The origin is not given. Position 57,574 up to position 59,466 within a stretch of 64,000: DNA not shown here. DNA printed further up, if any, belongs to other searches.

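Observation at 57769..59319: Hidden 21-residue periodic calcium-blade beta-meander domain of about 25 units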

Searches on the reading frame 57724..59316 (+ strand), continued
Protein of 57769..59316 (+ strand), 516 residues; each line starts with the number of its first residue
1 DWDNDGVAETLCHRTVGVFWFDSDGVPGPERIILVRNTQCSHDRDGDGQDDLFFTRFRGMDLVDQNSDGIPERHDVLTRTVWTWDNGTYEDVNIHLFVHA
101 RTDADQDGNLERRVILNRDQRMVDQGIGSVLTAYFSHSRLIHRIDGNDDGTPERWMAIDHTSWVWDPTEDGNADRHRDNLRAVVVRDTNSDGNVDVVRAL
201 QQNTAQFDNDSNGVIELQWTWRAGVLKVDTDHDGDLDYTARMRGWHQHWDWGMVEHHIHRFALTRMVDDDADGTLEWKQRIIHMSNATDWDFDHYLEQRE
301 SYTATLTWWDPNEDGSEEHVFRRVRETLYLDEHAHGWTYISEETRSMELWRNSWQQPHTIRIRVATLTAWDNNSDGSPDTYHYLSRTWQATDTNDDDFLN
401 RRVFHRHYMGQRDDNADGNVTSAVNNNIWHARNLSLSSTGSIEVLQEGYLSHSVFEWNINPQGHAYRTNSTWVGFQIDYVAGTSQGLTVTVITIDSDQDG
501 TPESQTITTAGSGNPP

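Call 43: predict_structure(alignment_id=A4)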
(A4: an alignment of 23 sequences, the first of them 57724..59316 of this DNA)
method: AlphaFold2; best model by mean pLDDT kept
length: 531 residues; sequences in the alignment: 23
mean_pLDDT: 92.0   pTM: 0.76
mean pLDDT of the five models: 92.0, 91.6, 91.4, 91.3, 90.9
residues with pLDDT >= 90: 377; 70-90: 147; 50-70: 6; < 50: 1
segments of 3 or more residues with pLDDT < 50: none
pLDDT, mean of each block of 10 residues (from residue 1): 76 83 86 85 84 89 87 94 89 95 91 94 91 95 85 96 88 97 90 97 91 97 89 96 91 95 88 96 88 96 90 97 88 94 95 97 91 95 95 95 94 94 95 93 97 89 97 95 97 94 97 95 87 55
secondary structure, 60 per line:
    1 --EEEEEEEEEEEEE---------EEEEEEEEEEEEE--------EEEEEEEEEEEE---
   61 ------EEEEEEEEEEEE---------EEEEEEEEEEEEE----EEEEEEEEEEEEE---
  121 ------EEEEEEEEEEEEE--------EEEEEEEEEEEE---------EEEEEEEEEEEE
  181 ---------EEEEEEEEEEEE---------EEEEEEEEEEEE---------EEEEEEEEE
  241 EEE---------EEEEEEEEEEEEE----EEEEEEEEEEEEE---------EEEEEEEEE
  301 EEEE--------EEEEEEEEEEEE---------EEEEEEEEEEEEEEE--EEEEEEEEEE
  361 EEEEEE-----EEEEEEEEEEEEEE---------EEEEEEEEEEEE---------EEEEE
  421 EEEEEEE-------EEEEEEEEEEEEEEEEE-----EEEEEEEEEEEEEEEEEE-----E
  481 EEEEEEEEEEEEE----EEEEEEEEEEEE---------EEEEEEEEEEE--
elements in order: E3-15 E25-37 E46-57 E67-78 E88-100 E105-117 E127-139 E148-159 E169-180 E190-201 E211-222 E232-243 E253-265 E270-282 E292-304 E313-324 E334-348 E351-366 E372-385 E395-406 E416-427 E435-451 E457-474 E480-493 E498-509 E519-529

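Call 46: fold_search(model_id=the predicted structure, library=pdb)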
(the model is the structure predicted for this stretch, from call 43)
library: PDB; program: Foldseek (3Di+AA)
matches with E <= 10: 648; with E <= 0.001: 10
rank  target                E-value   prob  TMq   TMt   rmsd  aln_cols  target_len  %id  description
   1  8ae1_A                5.5e-05  1.00  0.21  0.14  24.1       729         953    8  Structure of trimeric SlpA outer membrane protein (released 2022-11-30)
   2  8agd_A                9.3e-05  1.00  0.20  0.12  24.4       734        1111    8  Full SDBC and SOD assembly (released 2023-04-12)
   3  8qjd_B                1.4e-04  0.16  0.07  0.04  32.1       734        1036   10  T6SS-linked Rhs repeat protein - Salmonella bongori Rhs-core domain (released 2024-09-25)
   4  9kn3_A                1.8e-04  0.94  0.19  0.15  29.0       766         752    9  Cryo-EM structure of LptDEM complex from Escherichia coli (released 2025-07-23)
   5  7omm_A                2.1e-04  0.82  0.14  0.12  30.4       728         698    8  Cryo-EM structure of N. gonorhoeae LptDE in complex with ProMacrobodies (MBPs have not been built de novo) (released 2022-05-04)
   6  9a39_MODEL_1_A        2.6e-04  0.77  0.15  0.11  32.8       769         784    8  Model of E. coli LptD by in-cell photo-crosslinking MS and deep learning (released 2023-02-24)
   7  4q35_A                3.4e-04  0.82  0.16  0.12  29.5       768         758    9  Structure of a membrane protein (released 2014-06-25)
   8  8h1r_D                3.6e-04  0.95  0.21  0.16  27.4       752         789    9  Crystal structure of LptDE-YifL complex (released 2023-10-25)
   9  5iv9_A                5.7e-04  0.80  0.16  0.12  31.6       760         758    7  The LPS Transporter LptDE from Klebsiella pneumoniae, full-length (released 2016-05-18)
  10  8h1s_A                9.2e-04  0.63  0.16  0.11  29.9       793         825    9  Crystal structure of apo-LptDE complex (released 2023-10-11)
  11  3qlb_A                1.2e-03  0.84  0.16  0.13  36.3       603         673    9  Enantiopyochelin outer membrane TonB-dependent transporter from Pseudomonas fluorescens bound to the ferri-enantiopyoc (released 2011-12-07)
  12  9bde_A                1.9e-03  0.97  0.25  0.13  25.4       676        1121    8  Middle Region of Apolipoprotein B 100 bound to Low Density Lipoprotein Receptor (released 2024-12-25)
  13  9rpr_A                1.9e-03  0.57  0.15  0.12  30.3       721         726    8  Cryo-EM structure of LptDEM complex containing Shigella flexneri LptE and endogenous E. coli LptD and LptM (released 2025-12-10)
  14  6h7f_A                2.0e-03  0.66  0.15  0.13  36.4       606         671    8  Crystal structure of BauA, the Ferric preacinetobactin receptor from Acinetobacter baumannii in complex with Fe3+-Prea (released 2018-10-10)
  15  8h1s_C                2.0e-03  0.47  0.15  0.11  29.9       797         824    8  Crystal structure of apo-LptDE complex (released 2023-10-11)
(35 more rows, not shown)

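Call 50: fold_search(model_id=the predicted structure, library=viral)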
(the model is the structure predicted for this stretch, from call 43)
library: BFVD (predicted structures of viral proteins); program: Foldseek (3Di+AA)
matches with E <= 10: 239; with E <= 0.001: 5
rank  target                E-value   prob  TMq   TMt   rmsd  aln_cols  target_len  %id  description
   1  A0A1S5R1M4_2          9.0e-06  1.00  0.18  0.11  37.3       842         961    7  Putative tail fiber protein [Pseudomonas phage phiPMW]
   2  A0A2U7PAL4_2          1.6e-05  1.00  0.33  0.20  21.1       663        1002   10  (no name in the UniProt tables at hand)
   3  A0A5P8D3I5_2          3.8e-05  1.00  0.45  0.27  17.2       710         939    6  (no name in the UniProt tables at hand)
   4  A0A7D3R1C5            2.1e-04  0.60  0.12  0.08  30.4       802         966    7  Zinc finger RING/FYVE/PHD-type protein [Fadolivirus FV1/VV64]
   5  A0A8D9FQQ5            4.6e-04  0.87  0.18  0.14  39.4       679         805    7  TonB-dependent receptor SusC [uncultured marine phage]
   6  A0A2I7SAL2            1.6e-03  0.84  0.15  0.19  21.6       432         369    9  (no name in the UniProt tables at hand)
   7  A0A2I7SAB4            2.4e-03  0.99  0.18  0.25  16.7       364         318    7  (no name in the UniProt tables at hand)
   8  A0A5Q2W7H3            9.2e-03  0.21  0.12  0.06  35.8       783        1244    8  (no name in the UniProt tables at hand)
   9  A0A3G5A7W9            1.7e-02  0.13  0.09  0.10  25.1       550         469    9  MORN repeat-containing protein [Hyperionvirus sp.]
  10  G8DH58                1.8e-02  0.95  0.26  0.15  19.3       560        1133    8  (no name in the UniProt tables at hand)
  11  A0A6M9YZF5            2.1e-02  0.25  0.12  0.09  32.1       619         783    8  (no name in the UniProt tables at hand)
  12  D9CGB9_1              2.1e-02  0.06  0.08  0.06  34.1       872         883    7  (no name in the UniProt tables at hand)
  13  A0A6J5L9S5            2.2e-02  0.12  0.11  0.08  34.5       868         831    7  Repeat domain in Vibrio, Colwellia, Bradyrhizobium and Shewanella [uncultured Caudovirales phage]
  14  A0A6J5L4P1            2.8e-02  0.21  0.14  0.16  29.0       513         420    7  OmpC Outer membrane protein (Porin) [uncultured Caudovirales phage]
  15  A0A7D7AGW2            7.2e-02  0.10  0.10  0.05  22.6       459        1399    8  Genome polyprotein (Fragment) [Pacific black duck aalivirus]
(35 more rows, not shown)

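Call 55: find_encoding_contigs(protein=P0004, flank=6000, max_places=3)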
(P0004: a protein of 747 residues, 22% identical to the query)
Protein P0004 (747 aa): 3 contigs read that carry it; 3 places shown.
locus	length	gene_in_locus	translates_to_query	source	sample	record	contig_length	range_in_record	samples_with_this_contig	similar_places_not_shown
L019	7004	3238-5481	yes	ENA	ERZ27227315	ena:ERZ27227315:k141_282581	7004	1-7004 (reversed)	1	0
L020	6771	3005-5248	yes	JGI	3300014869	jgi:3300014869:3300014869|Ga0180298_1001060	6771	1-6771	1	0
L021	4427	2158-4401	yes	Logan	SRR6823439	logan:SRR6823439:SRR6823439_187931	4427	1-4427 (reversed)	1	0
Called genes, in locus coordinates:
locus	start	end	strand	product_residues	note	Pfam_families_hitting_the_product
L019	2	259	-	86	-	?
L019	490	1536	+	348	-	PF01154:HMG_CoA_synt_N (weak), PF08541:ACP_syn_III_C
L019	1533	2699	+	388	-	PF00108:Thiolase_N, PF00109:ketoacyl-synt (weak), PF02803:Thiolase_C, PF22691:Thiolase_C_1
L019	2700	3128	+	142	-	PF12172:zf-ChsH2, PF01796:OB_ChsH2_C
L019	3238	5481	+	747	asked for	-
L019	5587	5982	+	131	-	PF21485:IF5A-like_N, PF01287:eIF-5a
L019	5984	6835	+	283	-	PF00491:Arginase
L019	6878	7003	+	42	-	?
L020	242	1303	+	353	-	PF01154:HMG_CoA_synt_N (weak), PF08541:ACP_syn_III_C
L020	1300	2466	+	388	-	PF00108:Thiolase_N, PF00109:ketoacyl-synt (weak), PF02803:Thiolase_C, PF22691:Thiolase_C_1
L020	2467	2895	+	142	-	PF12172:zf-ChsH2, PF01796:OB_ChsH2_C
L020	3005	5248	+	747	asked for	-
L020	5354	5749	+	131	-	PF21485:IF5A-like_N, PF01287:eIF-5a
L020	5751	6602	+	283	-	PF00491:Arginase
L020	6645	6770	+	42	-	?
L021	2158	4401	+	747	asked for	-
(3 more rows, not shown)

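Call 56: find_encoding_contigs(protein=P0155, flank=6000, max_places=3)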
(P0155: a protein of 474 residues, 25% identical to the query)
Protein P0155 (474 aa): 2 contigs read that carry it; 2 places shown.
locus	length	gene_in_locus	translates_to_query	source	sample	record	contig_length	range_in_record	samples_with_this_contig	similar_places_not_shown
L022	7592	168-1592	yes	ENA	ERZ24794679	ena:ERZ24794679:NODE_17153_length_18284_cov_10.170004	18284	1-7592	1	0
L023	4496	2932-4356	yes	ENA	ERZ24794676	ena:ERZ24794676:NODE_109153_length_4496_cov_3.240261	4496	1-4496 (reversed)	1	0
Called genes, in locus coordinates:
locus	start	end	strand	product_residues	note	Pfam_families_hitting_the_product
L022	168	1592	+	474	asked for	PF00801:PKD, PF18911:PKD_4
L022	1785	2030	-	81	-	-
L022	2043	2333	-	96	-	-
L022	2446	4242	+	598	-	PF12505:DUF3712 (faint), PF26150:LEA-2_4 (faint), PF03168:LEA_2 (faint)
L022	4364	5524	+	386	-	-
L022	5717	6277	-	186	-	-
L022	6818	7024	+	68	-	-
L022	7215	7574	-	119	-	-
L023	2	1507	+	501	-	?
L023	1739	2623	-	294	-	-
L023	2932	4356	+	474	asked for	PF00801:PKD, PF18911:PKD_4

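Call 61: find_encoding_contigs(protein=P0017, flank=5000, max_places=2)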
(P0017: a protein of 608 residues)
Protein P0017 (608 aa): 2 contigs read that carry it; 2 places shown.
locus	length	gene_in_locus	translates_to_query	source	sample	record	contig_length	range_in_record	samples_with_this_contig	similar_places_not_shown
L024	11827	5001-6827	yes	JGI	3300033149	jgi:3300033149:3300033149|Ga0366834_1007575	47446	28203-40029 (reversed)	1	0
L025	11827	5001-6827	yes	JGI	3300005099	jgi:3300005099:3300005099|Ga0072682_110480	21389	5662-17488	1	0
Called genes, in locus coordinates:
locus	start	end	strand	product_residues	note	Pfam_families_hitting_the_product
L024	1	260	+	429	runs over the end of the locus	PF20695:UbiD_N, PF01977:UbiD, PF20696:UbiD_C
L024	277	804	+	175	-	-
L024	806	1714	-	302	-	PF14378:PAP2_3, PF01569:PAP2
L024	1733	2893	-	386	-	PF00438:S-AdoMet_synt_N, PF02772:S-AdoMet_synt_M, PF02773:S-AdoMet_synt_C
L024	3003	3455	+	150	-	-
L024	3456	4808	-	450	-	PF02881:SRP54_N, PF00448:SRP54, PF01656:CbiA (faint), PF02978:SRP_SPB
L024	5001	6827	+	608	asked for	-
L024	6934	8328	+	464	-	-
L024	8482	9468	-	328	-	PF00348:polyprenyl_synt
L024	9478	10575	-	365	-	PF01070:FMN_dh (weak)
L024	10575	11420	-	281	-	PF00696:AA_kinase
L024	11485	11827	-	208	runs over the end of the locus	PF05175:MTS, PF03602:Cons_hypoth95 (weak), PF08242:Methyltransf_12 (weak)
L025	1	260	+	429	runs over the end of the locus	PF20695:UbiD_N, PF01977:UbiD, PF20696:UbiD_C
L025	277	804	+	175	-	-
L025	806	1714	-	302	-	PF14378:PAP2_3, PF01569:PAP2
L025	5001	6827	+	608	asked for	-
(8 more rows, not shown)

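Call 62: find_encoding_contigs(protein=P0024, flank=5000, max_places=2)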
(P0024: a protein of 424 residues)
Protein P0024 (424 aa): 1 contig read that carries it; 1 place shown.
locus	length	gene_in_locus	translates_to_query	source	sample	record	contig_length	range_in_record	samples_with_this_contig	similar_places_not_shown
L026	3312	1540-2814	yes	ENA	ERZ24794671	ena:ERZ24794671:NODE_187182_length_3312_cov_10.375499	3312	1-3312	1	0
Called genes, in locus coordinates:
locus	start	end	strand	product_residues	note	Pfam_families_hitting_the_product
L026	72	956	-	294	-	-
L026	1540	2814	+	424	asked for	-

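Call 66: search_protein_families(library=pfam, proteins=[P0098, P0036, P0059, P0044, P0032, P0061, P0068], max_evalue=0.01)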
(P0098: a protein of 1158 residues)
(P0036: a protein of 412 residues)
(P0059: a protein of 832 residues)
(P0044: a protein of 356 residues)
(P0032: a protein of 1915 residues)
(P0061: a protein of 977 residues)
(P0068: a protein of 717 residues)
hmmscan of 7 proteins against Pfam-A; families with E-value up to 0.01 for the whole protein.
P0098 (1158 aa): 8 families
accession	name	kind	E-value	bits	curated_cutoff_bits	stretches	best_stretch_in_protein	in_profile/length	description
PF13517.12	FG-GAP_3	-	1e-34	119.4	26.9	6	360-427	1-61/61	FG-GAP-like repeat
PF18911.6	PKD_4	-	1.3e-21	76.8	27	1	31-112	3-85/85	PKD domain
PF07593.17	UnbV_ASPIC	-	3.4e-17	62.5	23.4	1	513-579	1-67/68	ASPIC and UnbV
PF00801.26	PKD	-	7.1e-16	58.4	23.5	1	35-112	3-80/80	PKD domain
PF18962.6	Por_Secre_tail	-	1.9e-08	34.9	27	1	1082-1157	1-75/75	Secretion system C-terminal sorting domain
PF22352.2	K319L-like_PKD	-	8e-06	26.2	27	1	47-112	12-84/84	K319L-like, PKD domain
PF21027.3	Sde0182_C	-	0.00015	22.7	27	1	49-76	2-30/83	Cellulose-binding protein Sde0182, C-terminal domain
PF01839.29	FG-GAP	-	0.00017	21.8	22.1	1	457-478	4-25/37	FG-GAP repeat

P0036 (412 aa): 2 families
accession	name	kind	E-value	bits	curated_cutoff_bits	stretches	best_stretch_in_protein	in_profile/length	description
PF21139.3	BT_MCC_alpha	-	0.0013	19.5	31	1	96-178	22-96/118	Methylcrotonyl-CoA carboxylase, alpha-subunit, BT domain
PF00036.39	EF-hand_1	-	0.0034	17.3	25.4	0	347-358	8-19/29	EF hand domain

P0059 (832 aa): 4 families
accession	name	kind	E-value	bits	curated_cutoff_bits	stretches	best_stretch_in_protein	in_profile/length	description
PF18884.5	TSP3_bac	-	3.9e-110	359.5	25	14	240-262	1-22/22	Bacterial TSP3 repeat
PF03495.19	Binary_toxB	-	2.2e-09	37.8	25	1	194-253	2-61/78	Clostridial binary toxin B/anthrax toxin PA Ca-binding domain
PF20615.3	DUF6802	-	1.5e-08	35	27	0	238-273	33-68/102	Family of unknown function (DUF6802)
PF17284.7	Spermine_synt_N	-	2.9e-06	27.5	22.1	0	541-552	25-36/53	Spermidine synthase tetramerisation domain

P0044 (356 aa): 0 families

P0032 (1915 aa): 16 families
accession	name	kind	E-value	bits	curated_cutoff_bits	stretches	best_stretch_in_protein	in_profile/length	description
PF13517.12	FG-GAP_3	-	1.5e-272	881.1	26.9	28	1467-1525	1-60/61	FG-GAP-like repeat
PF01839.29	FG-GAP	-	4.6e-133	432.1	22.1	22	1462-1494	4-32/37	FG-GAP repeat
PF16743.10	PliI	-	1e-29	103.2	27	0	541-582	47-88/123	Periplasmic lysozyme inhibitor of I-type lysozyme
PF00404.24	Dockerin_1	-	1.4e-17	64.1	22.9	1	1840-1890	1-54/57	Dockerin type I domain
PF23726.1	Beta-prop_RSE1_2nd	-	8.4e-14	52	30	1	73-219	115-268/327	RSE1/DDB1/CPSF1 second beta-propeller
PF14779.12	BBS1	-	5.7e-12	46.1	27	0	764-838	18-89/254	Ciliary BBSome complex subunit 1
PF12256.14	TcdB_toxin_midN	-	8e-12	45.3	24.8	0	304-329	16-45/181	Insecticide toxin TcdB middle/N-terminal region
PF00395.25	SLH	-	4.5e-07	30.2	20.8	0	293-306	26-39/44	S-layer homology domain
PF19078.6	Big_12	-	1.6e-06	28.7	27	1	407-485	14-90/102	Bacterial Ig-like domain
PF21955.1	CarG-like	-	7.5e-06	26.6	28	0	765-804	5-47/144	Carbapenem resistance protein CarG-like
PF14326.11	DUF4384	-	8e-05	23.1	27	0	311-355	17-52/81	Domain of unknown function (DUF4384)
PF19077.6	Big_13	-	0.0003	21.7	27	0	342-371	60-89/102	Bacterial Ig-like domain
PF13205.12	Big_5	-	0.00069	20.7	23.6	1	399-489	6-98/105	Bacterial Ig-like domain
PF23727.1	Beta-prop_FAM234A_B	-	0.00079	18.5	26.4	0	274-344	89-161/467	FAM234A/B beta-propeller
PF23743.1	Beta-prop_BBS7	-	0.0014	18.4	27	0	121-180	192-241/299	BBS7 beta-propeller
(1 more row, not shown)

P0061 (977 aa): 15 families
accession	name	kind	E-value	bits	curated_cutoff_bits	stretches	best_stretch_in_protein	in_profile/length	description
PF13517.12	FG-GAP_3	-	2.2e-135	441.7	26.9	14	261-321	1-61/61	FG-GAP-like repeat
PF01839.29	FG-GAP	-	3.8e-71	234.5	22.1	13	726-760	4-36/37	FG-GAP repeat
PF16743.10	PliI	-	8.9e-20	71.1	27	0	145-168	57-80/123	Periplasmic lysozyme inhibitor of I-type lysozyme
PF12256.14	TcdB_toxin_midN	-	7.3e-17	61.7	24.8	0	444-492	6-59/181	Insecticide toxin TcdB middle/N-terminal region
PF00404.24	Dockerin_1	-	1.8e-14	54.1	22.9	0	303-318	30-45/57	Dockerin type I domain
PF14779.12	BBS1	-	1.2e-10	41.7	27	0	460-483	15-38/254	Ciliary BBSome complex subunit 1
PF21955.1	CarG-like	-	1.4e-07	32.1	28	0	152-174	7-29/144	Carbapenem resistance protein CarG-like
PF14783.12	BBS2_Mid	-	7e-07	29.8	27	0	786-811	2-27/108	Ciliary BBSome complex subunit 2, middle region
PF15907.11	Itfg2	-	1.1e-05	25.4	27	0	787-809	79-101/330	Integrin-alpha FG-GAP repeat-containing protein 2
PF23743.1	Beta-prop_BBS7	-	0.00014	21.7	27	0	400-488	167-248/299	BBS7 beta-propeller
PF23727.1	Beta-prop_FAM234A_B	-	0.00029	19.9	26.4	0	798-850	93-147/467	FAM234A/B beta-propeller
PF25292.1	Beta-prop_CGLA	-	0.00037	20.5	26.8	0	466-485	36-55/316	Lambda-carrageenase beta-propeller domain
PF13205.12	Big_5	-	0.00073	20.7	23.6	0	38-135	7-103/105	Bacterial Ig-like domain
PF19078.6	Big_12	-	0.00078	20.1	27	0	50-126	19-91/102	Bacterial Ig-like domain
PF23167.1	DUF7057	-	0.0019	18.7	27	0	151-174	45-68/130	Domain of unknown function (DUF7057)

P0068 (717 aa): 7 families
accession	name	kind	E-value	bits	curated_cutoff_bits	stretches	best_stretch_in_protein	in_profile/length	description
PF13517.12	FG-GAP_3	-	5.3e-127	414.9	26.9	13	51-111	1-61/61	FG-GAP-like repeat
PF01839.29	FG-GAP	-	1e-78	258.7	22.1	13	94-126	3-32/37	FG-GAP repeat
PF12256.14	TcdB_toxin_midN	-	6.1e-14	52.2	24.8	0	281-313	14-46/181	Insecticide toxin TcdB middle/N-terminal region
PF16743.10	PliI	-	8.2e-12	45.3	27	0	686-713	62-89/123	Periplasmic lysozyme inhibitor of I-type lysozyme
PF00404.24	Dockerin_1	-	2.1e-10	41.1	22.9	0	295-309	31-45/57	Dockerin type I domain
PF14783.12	BBS2_Mid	-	4.4e-07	30.4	27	0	539-554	5-20/108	Ciliary BBSome complex subunit 2, middle region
PF21955.1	CarG-like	-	0.0024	18.4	28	0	581-624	5-48/144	Carbapenem resistance protein CarG-like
